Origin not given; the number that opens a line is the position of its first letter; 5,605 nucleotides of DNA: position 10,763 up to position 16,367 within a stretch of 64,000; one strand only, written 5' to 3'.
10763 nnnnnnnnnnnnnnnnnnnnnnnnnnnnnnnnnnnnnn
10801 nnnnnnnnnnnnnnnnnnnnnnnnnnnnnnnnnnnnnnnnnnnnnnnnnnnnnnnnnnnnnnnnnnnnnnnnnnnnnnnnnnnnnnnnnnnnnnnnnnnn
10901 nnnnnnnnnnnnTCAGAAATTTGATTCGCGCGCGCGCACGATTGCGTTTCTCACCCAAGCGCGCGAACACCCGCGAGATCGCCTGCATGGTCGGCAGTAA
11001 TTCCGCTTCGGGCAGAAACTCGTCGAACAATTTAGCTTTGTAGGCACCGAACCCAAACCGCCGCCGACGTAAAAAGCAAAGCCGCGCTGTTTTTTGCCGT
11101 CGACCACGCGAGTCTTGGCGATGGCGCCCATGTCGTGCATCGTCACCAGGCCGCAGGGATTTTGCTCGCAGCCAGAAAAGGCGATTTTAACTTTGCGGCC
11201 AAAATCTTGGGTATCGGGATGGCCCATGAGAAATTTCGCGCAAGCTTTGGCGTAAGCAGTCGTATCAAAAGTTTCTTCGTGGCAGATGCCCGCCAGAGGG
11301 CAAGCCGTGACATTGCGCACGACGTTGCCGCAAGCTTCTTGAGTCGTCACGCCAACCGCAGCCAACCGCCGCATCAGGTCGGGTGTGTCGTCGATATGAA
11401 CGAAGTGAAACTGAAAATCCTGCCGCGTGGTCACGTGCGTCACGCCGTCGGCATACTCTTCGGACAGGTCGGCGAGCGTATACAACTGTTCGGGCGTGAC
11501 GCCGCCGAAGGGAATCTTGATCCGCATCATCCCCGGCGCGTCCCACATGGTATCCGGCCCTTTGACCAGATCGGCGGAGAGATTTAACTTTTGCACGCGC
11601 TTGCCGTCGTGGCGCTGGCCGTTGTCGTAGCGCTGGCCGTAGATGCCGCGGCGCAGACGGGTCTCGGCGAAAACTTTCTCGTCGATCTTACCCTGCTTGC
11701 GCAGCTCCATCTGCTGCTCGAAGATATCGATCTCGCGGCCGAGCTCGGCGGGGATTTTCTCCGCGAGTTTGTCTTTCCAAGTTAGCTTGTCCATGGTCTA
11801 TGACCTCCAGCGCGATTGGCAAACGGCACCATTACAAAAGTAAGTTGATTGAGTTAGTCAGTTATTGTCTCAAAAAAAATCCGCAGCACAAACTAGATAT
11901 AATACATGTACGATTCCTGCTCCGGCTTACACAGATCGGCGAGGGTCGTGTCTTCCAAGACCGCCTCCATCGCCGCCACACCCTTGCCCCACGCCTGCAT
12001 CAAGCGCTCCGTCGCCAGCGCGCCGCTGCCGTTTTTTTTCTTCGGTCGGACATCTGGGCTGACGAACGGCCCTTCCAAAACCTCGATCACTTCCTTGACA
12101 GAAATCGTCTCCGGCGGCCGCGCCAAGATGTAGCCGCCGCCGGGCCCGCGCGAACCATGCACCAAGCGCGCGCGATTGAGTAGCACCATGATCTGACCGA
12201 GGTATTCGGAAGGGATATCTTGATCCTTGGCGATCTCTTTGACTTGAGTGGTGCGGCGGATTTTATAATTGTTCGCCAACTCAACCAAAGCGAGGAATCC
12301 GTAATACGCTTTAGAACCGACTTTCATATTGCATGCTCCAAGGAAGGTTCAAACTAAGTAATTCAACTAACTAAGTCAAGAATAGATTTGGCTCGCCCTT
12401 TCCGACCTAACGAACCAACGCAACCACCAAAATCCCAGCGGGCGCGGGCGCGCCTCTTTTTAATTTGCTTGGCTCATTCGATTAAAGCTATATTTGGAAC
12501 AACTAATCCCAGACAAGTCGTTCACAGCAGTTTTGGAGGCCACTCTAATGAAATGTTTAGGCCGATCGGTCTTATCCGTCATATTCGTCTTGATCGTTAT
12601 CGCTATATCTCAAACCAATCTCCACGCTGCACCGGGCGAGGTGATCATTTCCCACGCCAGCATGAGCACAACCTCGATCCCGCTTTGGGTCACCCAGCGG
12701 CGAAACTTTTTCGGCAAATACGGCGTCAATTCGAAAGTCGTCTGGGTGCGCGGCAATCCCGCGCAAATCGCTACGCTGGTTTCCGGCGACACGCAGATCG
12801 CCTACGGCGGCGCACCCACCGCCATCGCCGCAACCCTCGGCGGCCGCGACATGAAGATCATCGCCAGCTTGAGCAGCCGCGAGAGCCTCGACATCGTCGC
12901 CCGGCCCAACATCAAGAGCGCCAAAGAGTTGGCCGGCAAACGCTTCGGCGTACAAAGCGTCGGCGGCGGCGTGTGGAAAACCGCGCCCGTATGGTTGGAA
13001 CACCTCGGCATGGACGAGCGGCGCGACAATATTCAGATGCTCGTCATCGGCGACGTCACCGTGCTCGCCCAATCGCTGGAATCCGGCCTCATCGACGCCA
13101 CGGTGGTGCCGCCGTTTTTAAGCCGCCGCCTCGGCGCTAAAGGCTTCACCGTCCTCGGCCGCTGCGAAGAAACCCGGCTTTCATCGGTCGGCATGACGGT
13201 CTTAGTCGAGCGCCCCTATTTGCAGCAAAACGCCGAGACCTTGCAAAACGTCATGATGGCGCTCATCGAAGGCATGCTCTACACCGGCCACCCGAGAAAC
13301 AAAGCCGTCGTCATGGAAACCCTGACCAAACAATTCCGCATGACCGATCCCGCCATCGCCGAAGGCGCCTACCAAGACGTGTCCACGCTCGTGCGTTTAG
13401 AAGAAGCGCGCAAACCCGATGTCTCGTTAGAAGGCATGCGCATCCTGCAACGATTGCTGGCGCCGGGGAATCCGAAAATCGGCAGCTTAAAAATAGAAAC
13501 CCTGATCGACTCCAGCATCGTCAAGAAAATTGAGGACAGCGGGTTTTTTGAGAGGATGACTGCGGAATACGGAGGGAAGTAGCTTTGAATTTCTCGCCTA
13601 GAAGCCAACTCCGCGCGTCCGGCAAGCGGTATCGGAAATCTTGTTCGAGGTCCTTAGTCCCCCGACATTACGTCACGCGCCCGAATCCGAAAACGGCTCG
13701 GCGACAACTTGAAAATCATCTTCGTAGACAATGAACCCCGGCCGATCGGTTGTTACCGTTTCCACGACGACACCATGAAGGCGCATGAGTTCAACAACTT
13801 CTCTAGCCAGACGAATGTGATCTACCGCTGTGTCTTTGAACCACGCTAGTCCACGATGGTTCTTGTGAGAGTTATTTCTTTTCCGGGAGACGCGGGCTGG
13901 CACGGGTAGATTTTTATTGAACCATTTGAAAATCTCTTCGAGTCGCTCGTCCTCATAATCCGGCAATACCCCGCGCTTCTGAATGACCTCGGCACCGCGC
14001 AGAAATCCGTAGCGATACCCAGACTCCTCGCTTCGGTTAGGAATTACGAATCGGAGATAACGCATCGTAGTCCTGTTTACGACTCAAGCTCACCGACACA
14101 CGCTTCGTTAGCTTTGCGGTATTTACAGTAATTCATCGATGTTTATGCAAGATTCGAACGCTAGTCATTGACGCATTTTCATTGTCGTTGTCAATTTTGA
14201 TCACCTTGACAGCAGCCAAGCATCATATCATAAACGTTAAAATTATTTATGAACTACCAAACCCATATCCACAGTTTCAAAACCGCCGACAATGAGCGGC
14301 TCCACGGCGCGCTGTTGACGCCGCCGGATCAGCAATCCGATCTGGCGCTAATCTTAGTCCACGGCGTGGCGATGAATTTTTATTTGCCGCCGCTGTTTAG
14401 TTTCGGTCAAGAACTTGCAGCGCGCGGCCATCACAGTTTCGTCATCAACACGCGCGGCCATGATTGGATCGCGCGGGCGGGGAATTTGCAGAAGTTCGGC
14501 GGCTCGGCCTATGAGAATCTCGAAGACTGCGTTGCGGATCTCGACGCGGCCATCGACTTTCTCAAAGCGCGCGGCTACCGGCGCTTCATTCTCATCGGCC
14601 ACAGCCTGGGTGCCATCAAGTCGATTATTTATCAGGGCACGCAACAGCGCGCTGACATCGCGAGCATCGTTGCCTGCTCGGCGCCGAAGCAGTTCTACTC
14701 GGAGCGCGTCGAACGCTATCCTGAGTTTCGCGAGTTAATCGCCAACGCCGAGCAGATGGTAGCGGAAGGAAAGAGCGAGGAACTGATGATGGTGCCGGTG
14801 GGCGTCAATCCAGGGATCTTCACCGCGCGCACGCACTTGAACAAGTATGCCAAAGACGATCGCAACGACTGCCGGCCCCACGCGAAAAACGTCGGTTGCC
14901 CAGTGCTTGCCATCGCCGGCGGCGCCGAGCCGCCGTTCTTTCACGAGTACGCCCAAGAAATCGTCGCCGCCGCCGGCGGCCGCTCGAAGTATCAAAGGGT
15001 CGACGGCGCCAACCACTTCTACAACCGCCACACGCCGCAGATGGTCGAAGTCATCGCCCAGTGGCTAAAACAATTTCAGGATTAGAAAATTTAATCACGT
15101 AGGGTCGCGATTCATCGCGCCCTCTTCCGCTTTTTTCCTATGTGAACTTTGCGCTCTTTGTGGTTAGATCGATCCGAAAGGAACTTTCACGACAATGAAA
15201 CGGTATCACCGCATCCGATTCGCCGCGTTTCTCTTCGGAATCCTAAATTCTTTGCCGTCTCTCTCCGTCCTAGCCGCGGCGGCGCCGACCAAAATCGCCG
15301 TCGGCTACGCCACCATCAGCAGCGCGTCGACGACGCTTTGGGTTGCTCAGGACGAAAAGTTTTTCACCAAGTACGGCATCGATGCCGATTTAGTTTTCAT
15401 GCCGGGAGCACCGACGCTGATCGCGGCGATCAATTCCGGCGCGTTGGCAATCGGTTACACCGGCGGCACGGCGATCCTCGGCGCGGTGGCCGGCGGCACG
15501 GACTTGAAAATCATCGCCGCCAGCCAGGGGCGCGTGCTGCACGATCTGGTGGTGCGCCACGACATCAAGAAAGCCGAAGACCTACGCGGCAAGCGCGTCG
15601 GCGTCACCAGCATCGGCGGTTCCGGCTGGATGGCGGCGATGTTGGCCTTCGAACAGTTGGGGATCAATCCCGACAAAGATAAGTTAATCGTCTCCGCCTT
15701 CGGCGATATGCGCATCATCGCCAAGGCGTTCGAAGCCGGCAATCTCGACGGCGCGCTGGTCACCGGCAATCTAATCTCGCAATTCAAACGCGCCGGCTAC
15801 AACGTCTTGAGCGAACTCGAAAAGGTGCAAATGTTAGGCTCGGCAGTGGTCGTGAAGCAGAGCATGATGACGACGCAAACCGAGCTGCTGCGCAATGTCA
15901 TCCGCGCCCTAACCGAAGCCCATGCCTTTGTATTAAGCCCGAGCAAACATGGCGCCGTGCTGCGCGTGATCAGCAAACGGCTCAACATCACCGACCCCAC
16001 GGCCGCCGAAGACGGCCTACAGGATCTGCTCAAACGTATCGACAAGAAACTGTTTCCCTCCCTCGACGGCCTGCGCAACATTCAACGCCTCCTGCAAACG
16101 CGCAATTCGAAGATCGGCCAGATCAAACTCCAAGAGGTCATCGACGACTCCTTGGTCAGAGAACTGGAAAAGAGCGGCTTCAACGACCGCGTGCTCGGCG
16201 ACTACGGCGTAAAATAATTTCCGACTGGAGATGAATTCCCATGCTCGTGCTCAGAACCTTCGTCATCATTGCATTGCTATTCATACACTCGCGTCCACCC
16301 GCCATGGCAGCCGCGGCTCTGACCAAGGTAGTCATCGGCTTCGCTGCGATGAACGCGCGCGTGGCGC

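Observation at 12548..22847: Head-to-tail array of eight orphan NMT1/SsuA-like binding proteins; 14 copies in 64 kb and no cognate permease or ATPase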

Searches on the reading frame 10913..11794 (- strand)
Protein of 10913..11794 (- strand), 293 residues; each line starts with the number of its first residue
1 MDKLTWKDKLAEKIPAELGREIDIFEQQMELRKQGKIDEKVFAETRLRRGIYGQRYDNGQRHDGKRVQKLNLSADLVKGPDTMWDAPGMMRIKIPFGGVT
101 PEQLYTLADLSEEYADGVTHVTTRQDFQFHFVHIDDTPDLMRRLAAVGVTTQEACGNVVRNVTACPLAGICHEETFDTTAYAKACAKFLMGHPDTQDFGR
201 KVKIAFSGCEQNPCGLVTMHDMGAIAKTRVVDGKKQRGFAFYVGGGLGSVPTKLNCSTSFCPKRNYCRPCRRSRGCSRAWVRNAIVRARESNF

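Call 5: search_protein_families(library=pfam, proteins=[window:10913-11794:-])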
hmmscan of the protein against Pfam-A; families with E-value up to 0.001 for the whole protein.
window:10913-11794:- (293 aa): 2 families
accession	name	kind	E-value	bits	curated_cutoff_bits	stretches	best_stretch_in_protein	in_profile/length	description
PF01077.27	NIR_SIR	-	1.9e-22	79.9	27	1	155-256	1-98/158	Nitrite and sulphite reductase 4Fe-4S domain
PF03460.22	NIR_SIR_ferr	-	1.2e-18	67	24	1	89-147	11-69/69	Nitrite/Sulfite reductase ferredoxin-like half domain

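Call 38: search_protein_families(library=ncbifam, proteins=[window:10913-11794:-], max_evalue=0.001)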
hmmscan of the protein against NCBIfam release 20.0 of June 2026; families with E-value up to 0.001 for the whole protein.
window:10913-11794:- (293 aa): 10 families
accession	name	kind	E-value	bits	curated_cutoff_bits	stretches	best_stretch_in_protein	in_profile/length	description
NF007125.0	PRK09566.1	equivalog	5.8e-26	91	594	1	89-189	67-168/513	ferredoxin--nitrite reductase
NF007126.0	PRK09567.1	equivalog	3.6e-25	88.2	523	1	89-226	118-254/595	NirA family protein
NF010029.0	PRK13504.1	equivalog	5.6e-22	77.8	457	1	89-190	81-181/575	NADPH-dependent assimilatory sulfite reductase hemoprotein subunit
TIGR02435.1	CobG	equivalog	7.1e-20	71.3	234.8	1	88-214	18-143/388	precorrin-3B synthase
TIGR02912.1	sulfite_red_C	equivalog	2.6e-15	56.2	324.1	1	88-229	21-163/314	sulfite reductase subunit C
TIGR02041.1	CysI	equivalog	3.1e-15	55.7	756.55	1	89-190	63-163/541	assimilatory sulfite reductase (NADPH) hemoprotein subunit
TIGR02042.1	sir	equivalog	9.7e-15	53.7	731.5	1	88-188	70-170/581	sulfite reductase, ferredoxin dependent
TIGR02374.1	nitri_red_nirB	equivalog_domain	8.6e-12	44.3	578.35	1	94-250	566-708/794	nitrite reductase large subunit NirB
TIGR02066.1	dsrB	equivalog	3.1e-08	33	341.5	1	103-224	45-165/341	dissimilatory-type sulfite reductase subunit beta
NF011565.0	PRK14989.1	subfamily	6.6e-08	31.1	883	1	94-251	571-714/847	nitrite reductase large subunit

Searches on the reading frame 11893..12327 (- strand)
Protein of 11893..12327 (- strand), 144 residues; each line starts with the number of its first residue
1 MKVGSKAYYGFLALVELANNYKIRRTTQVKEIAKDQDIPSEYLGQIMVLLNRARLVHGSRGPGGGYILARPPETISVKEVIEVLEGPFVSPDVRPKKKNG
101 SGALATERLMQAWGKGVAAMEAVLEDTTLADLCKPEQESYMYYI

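Call 47: search_protein_families(library=pfam, proteins=[window:11893-12327:-], max_evalue=0.01)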
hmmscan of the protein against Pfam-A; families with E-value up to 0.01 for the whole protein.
window:11893-12327:- (144 aa): 2 families
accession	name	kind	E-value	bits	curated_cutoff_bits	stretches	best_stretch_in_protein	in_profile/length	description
PF02082.26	Rrf2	-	2.1e-30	106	30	1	5-134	3-131/132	Iron-dependent Transcriptional regulator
PF03444.21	HrcA_DNA-bdg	-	0.00075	19.5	21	1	13-67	12-64/79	Winged helix-turn-helix transcription repressor, HrcA DNA-binding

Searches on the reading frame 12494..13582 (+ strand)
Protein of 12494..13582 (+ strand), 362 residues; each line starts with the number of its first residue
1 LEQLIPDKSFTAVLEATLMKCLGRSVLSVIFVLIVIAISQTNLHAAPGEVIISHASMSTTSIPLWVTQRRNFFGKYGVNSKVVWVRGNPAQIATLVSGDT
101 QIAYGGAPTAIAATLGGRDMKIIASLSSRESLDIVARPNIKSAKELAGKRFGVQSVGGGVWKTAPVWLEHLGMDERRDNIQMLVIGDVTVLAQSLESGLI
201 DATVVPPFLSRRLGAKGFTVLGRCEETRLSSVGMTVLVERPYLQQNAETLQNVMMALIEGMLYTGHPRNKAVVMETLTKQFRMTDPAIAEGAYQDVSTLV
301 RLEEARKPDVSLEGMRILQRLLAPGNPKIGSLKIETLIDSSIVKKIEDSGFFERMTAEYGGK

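Call 3: search_protein_families(library=pfam, proteins=[window:12494-13582:+])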
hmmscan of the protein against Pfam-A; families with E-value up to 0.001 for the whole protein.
window:12494-13582:+ (362 aa): 2 families
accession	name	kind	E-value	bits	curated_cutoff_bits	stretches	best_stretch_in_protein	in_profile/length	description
PF09084.16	NMT1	-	9.6e-09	35.9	20.5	1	59-264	2-209/216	NMT1/THI5 like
PF13379.11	NMT1_2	-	2.9e-08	34.3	24.7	1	59-277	16-251/252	NMT1-like family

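Call 24: search_protein_families(library=ncbifam, proteins=[window:12548-13582:+], max_evalue=0.01)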
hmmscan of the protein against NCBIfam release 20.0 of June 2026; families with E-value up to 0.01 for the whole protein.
window:12548-13582:+ (344 aa): 4 families
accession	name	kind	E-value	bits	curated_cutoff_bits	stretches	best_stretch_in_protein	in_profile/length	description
TIGR01728.1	SsuA_fam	subfamily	3.7e-13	49.3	163.5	1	42-274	10-242/290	aliphatic sulfonate ABC transporter substrate-binding protein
TIGR02122.1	TRAP_TAXI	subfamily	4.1e-06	25.9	84.35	1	8-187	6-196/320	TAXI family TRAP transporter solute-binding subunit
NF040735.1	SBP_SaoX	equivalog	3.1e-05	23.2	300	1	53-243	25-215/330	ABC transporter substrate-binding subunit SaoX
NF008588.0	PRK11553.1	subfamily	4e-05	22.7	299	1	16-271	13-263/319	aliphatic sulfonate ABC transporter substrate-binding protein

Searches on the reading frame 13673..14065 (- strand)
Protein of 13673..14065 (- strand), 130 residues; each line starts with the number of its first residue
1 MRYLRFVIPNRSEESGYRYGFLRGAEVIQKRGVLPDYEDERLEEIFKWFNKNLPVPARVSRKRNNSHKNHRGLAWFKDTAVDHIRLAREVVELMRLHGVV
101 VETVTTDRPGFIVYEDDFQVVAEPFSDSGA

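Call 47: search_protein_families(library=pfam, proteins=[window:13673-14065:-], max_evalue=0.01)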
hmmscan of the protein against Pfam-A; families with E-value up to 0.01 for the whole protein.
window:13673-14065:- (130 aa): 0 families

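Call 99: search_protein_families(library=pfam, proteins=[window:13673-14065:-], max_evalue=0.01)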
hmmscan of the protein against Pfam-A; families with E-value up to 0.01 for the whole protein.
window:13673-14065:- (130 aa): 0 families

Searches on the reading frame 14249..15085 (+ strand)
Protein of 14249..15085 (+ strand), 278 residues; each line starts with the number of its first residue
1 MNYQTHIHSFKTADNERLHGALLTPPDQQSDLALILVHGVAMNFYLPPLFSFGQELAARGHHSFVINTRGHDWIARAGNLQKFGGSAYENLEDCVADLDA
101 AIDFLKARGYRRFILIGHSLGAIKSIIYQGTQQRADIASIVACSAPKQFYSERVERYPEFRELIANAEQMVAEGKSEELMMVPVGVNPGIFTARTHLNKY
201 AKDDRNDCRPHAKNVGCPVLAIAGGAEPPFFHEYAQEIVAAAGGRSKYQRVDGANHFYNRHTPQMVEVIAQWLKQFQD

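Call 4: search_protein_families(library=pfam, proteins=[window:14249-15085:+])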
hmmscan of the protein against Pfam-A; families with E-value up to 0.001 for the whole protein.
window:14249-15085:+ (278 aa): 5 families
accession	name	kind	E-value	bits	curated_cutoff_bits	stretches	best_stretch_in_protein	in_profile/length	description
PF12697.13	Abhydrolase_6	-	4.3e-13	50.9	26.3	1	34-264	1-212/217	Alpha/beta hydrolase family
PF12146.15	Hydrolase_4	-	1.9e-11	44.2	27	1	30-171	3-133/239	Serine aminopeptidase, S33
PF00561.26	Abhydrolase_1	-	2e-11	44.4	25.8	1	33-180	2-143/245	alpha/beta hydrolase fold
PF08538.16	DUF1749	-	5.1e-05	23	24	1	83-182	72-181/299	Protein of unknown function (DUF1749)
PF12048.14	DUF3530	-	0.00011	22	29.8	1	89-142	173-226/310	Protein of unknown function (DUF3530)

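Call 38: search_protein_families(library=ncbifam, proteins=[window:14249-15085:+], max_evalue=0.001)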
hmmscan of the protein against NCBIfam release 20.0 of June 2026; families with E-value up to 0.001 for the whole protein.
window:14249-15085:+ (278 aa): 3 families
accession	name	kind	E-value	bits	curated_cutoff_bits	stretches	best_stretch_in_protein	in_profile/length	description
NF041096.1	esterase_EstD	equivalog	3.4e-05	23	600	1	92-168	221-297/421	esterase EstD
NF051488.1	bifunc_PcaDC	exception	0.00028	20.1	390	0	206-269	183-246/375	bifunctional 3-oxoadipate enol-lactonase/4-carboxymuconolactone decarboxylase PcaDC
TIGR02427.1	protocat_pcaD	equivalog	0.00084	18.8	255.85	0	207-271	184-248/251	3-oxoadipate enol-lactonase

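Call 63: search_solved_structures(query=window:14249-15085:+, max_evalue=0.01)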
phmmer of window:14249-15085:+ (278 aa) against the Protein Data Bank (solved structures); distinct sequences matched with E-value up to 0.01: 1.
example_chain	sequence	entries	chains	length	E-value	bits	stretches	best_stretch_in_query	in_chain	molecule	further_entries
5a62_A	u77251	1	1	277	0.00082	21.9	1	34-173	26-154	PUTATIVE ALPHA/BETA HYDROLASE FOLD PROTEIN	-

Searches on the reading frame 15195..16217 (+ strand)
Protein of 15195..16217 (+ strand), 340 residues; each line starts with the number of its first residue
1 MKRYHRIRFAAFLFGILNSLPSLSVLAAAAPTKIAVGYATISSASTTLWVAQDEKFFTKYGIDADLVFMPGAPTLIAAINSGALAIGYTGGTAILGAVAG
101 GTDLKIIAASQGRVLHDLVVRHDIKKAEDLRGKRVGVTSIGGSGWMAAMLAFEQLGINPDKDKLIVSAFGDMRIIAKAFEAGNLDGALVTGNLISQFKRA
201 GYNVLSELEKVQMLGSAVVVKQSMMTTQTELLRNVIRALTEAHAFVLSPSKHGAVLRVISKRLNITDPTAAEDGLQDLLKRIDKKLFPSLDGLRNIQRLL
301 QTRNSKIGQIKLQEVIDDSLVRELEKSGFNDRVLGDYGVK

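Call 3: search_protein_families(library=pfam, proteins=[window:15195-16217:+])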
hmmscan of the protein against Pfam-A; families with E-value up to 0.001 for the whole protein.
window:15195-16217:+ (340 aa): 3 families
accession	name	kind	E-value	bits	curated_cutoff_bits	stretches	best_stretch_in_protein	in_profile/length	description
PF09084.16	NMT1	-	7.4e-16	59.1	20.5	1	45-247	4-210/216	NMT1/THI5 like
PF12974.12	Phosphonate-bd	-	2.7e-10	40.5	27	1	59-242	26-219/242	ABC transporter, phosphonate, periplasmic substrate-binding protein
PF13379.11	NMT1_2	-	3.5e-10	40.6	24.7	1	28-259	2-251/252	NMT1-like family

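Call 24: search_protein_families(library=ncbifam, proteins=[window:15195-16217:+], max_evalue=0.01)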
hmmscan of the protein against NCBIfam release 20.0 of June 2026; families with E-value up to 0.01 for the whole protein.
window:15195-16217:+ (340 aa): 6 families
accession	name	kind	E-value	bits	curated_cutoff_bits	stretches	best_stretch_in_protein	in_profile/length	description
TIGR01728.1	SsuA_fam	subfamily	5.9e-21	74.9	163.5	1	35-273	2-241/290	aliphatic sulfonate ABC transporter substrate-binding protein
NF008553.0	PRK11480.1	equivalog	1.3e-14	54.1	490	1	20-239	10-228/320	taurine ABC transporter substrate-binding protein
TIGR01729.1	taurine_ABC_bnd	equivalog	1.1e-13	51.3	304.25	1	35-244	2-211/300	taurine ABC transporter substrate-binding protein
NF008588.0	PRK11553.1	subfamily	1.3e-11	44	299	1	16-252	11-246/319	aliphatic sulfonate ABC transporter substrate-binding protein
NF040735.1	SBP_SaoX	equivalog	2.6e-10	39.9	300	1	33-246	4-218/330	ABC transporter substrate-binding subunit SaoX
TIGR02122.1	TRAP_TAXI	subfamily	2.5e-07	29.9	84.35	1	76-196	75-204/320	TAXI family TRAP transporter solute-binding subunit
